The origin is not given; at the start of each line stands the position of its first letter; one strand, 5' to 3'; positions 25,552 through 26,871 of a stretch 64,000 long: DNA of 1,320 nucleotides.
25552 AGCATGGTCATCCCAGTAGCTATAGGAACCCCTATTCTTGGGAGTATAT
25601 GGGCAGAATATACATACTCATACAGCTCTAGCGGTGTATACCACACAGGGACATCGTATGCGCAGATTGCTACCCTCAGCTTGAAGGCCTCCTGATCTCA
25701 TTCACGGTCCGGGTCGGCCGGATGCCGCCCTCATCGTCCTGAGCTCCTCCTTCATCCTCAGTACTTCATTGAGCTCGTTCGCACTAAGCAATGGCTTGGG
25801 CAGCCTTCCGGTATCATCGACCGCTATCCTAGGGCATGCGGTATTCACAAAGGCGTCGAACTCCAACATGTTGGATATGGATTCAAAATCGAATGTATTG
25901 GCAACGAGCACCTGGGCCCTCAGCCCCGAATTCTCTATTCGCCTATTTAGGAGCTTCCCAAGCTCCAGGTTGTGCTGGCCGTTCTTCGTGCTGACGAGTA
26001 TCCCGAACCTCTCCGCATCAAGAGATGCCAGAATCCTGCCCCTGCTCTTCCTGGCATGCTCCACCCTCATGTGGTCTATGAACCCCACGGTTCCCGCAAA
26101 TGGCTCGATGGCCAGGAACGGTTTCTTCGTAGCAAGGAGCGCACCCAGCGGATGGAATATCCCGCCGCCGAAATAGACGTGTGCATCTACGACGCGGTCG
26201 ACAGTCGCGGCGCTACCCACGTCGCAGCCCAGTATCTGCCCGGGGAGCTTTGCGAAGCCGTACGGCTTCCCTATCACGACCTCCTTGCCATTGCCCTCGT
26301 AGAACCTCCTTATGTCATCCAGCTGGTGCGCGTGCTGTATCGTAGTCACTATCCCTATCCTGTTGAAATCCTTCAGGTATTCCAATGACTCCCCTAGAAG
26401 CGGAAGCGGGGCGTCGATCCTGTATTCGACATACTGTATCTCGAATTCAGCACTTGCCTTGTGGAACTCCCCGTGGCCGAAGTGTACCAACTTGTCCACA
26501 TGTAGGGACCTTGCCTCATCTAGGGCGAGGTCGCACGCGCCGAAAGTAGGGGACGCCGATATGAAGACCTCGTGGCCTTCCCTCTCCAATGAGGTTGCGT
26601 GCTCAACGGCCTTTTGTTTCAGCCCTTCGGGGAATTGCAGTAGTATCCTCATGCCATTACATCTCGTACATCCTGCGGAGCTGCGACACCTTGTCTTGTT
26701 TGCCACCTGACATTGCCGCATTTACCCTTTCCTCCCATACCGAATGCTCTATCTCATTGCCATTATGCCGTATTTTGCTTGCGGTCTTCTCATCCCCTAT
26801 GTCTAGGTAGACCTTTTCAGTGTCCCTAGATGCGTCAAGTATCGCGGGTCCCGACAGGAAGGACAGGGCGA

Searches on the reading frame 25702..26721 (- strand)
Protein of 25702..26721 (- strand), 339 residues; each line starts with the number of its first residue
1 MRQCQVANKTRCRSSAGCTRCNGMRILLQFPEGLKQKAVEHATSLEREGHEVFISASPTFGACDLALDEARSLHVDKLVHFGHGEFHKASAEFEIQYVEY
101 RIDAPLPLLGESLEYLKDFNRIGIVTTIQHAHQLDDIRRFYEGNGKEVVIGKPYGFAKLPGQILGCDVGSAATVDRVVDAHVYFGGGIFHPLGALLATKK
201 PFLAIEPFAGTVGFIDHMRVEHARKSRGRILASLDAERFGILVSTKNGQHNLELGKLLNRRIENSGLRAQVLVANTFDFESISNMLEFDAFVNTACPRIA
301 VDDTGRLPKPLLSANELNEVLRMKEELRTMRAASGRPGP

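Call 73: search_protein_families(library=pfam, proteins=[window:25702-26721:-], max_evalue=0.00001)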
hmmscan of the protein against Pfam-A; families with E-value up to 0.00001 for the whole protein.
window:25702-26721:- (339 aa): 1 family
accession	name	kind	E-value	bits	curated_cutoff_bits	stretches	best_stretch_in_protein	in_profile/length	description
PF01866.22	Diphthamide_syn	-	1.4e-65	222.2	33.2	1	30-324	1-294/302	Putative diphthamide synthesis protein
